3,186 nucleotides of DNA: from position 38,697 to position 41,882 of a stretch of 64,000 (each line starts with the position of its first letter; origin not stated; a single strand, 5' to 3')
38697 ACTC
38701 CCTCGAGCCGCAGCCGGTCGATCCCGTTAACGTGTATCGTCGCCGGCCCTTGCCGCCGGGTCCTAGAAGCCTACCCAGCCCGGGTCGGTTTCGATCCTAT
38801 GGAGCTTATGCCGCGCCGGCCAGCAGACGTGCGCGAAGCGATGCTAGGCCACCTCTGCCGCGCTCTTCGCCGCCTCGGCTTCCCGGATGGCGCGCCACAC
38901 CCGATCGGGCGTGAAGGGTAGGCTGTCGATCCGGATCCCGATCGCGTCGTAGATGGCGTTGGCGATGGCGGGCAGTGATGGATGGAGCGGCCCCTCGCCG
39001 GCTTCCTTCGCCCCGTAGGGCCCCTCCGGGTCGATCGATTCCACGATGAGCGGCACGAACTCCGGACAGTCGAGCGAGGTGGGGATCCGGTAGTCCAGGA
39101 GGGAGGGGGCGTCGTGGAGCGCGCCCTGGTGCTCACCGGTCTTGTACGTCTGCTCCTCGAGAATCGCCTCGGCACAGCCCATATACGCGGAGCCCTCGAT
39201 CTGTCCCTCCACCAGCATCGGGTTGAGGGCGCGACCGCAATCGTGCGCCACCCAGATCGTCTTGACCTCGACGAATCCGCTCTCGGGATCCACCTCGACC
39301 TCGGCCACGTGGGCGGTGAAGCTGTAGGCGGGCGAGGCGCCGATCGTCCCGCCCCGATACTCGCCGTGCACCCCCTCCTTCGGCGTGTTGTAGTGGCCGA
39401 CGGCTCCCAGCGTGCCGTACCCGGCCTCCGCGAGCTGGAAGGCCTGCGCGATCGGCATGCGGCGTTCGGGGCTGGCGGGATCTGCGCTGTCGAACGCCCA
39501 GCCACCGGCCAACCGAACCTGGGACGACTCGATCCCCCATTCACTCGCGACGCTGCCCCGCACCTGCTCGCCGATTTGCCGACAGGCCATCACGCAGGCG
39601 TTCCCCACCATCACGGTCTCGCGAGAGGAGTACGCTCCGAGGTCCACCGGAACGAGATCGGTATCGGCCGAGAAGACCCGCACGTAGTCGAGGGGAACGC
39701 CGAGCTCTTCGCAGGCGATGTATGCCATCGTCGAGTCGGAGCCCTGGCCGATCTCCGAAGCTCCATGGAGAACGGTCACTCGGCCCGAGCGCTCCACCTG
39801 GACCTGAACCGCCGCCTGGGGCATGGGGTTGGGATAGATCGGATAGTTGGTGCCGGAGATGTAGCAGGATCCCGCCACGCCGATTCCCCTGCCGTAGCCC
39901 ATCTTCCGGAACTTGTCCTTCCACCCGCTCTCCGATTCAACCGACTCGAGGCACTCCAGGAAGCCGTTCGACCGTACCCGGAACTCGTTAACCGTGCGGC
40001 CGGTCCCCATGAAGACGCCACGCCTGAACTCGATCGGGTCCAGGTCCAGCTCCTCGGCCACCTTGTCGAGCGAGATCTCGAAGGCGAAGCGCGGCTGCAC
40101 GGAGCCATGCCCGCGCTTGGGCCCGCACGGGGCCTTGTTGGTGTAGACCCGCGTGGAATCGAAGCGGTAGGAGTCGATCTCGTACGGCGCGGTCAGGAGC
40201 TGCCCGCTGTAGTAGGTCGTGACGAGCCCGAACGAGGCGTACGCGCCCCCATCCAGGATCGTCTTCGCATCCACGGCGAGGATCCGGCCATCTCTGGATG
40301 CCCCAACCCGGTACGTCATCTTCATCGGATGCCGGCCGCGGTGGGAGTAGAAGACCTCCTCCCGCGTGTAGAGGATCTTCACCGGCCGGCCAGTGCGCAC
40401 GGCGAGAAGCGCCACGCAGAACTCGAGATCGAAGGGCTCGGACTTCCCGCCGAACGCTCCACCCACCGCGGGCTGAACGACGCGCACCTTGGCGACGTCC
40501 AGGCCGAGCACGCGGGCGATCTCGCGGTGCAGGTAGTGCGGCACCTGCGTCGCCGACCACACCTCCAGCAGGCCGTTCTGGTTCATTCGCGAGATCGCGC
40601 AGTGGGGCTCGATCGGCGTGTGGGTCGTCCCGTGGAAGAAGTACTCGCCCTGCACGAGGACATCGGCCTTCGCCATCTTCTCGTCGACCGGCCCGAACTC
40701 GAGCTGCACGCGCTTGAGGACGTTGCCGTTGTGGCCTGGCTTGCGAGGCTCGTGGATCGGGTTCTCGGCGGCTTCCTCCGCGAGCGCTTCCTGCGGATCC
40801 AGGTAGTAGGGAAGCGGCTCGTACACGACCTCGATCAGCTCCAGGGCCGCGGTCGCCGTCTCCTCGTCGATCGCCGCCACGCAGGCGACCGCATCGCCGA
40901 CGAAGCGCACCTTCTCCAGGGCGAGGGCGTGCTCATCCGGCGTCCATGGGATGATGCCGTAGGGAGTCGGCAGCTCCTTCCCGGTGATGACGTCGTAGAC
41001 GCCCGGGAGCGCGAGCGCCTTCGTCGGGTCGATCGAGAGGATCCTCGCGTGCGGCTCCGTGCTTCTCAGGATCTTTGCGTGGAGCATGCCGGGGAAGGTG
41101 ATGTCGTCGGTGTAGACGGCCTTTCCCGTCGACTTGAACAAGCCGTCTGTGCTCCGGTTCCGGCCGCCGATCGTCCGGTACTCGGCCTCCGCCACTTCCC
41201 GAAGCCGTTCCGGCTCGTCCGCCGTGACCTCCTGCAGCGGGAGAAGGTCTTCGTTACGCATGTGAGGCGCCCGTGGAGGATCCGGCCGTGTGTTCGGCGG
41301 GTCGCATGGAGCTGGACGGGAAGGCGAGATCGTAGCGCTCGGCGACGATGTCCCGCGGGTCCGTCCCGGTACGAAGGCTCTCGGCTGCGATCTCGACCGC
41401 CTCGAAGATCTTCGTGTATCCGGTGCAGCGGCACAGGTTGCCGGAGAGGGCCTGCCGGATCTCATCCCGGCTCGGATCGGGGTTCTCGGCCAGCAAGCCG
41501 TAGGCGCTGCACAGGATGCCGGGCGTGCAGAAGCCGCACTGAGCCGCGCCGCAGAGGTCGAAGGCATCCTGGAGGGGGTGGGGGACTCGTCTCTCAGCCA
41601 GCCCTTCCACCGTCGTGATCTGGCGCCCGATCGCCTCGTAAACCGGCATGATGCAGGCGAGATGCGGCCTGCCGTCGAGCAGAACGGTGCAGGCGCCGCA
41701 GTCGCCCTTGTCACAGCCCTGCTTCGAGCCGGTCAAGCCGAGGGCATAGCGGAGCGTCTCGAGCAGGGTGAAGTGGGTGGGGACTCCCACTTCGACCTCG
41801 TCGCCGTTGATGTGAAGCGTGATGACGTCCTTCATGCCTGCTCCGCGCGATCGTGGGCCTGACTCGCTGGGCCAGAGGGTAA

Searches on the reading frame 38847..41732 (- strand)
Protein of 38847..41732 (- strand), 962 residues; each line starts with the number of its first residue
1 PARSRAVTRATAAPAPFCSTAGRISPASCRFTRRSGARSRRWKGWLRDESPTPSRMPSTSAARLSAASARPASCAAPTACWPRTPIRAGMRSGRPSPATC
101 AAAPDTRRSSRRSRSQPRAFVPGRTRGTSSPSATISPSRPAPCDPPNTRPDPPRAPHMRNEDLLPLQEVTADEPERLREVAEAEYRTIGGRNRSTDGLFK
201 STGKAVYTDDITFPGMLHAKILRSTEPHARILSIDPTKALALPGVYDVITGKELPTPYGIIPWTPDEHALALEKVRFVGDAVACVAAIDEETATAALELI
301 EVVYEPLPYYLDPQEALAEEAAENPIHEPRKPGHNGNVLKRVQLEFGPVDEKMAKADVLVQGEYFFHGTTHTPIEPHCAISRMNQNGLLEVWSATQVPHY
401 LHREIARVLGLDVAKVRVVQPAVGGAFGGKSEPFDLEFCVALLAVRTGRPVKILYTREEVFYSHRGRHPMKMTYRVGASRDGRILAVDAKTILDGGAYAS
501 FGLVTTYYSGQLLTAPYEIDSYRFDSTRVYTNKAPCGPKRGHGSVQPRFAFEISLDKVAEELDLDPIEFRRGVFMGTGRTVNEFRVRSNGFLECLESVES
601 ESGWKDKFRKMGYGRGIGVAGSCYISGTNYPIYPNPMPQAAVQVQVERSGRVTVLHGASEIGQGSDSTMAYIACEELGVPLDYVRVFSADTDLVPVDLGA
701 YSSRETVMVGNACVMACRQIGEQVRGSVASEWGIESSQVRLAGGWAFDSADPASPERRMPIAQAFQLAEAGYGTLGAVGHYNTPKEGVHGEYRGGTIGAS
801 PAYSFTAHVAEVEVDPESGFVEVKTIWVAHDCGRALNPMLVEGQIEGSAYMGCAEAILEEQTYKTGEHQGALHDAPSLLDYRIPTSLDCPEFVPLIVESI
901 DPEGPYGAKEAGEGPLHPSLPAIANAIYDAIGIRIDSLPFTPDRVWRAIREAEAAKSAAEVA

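Call 33: search_protein_families(library=pfam, proteins=[window:38847-41732:-], max_evalue=0.0001)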
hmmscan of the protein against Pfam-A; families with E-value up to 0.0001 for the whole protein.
window:38847-41732:- (962 aa): 3 families
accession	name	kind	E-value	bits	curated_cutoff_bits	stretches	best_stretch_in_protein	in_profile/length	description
PF02738.23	MoCoBD_1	-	9.1e-78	261.2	27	1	335-571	6-241/244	Molybdopterin cofactor-binding domain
PF20256.3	MoCoBD_2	-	3.8e-65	220.6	27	1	602-890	12-283/283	Molybdopterin cofactor-binding domain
PF01315.27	Ald_Xan_dh_C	-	1.9e-32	112.3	31.3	1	202-308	1-110/110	Aldehyde oxidase and xanthine dehydrogenase, a/b hammerhead domain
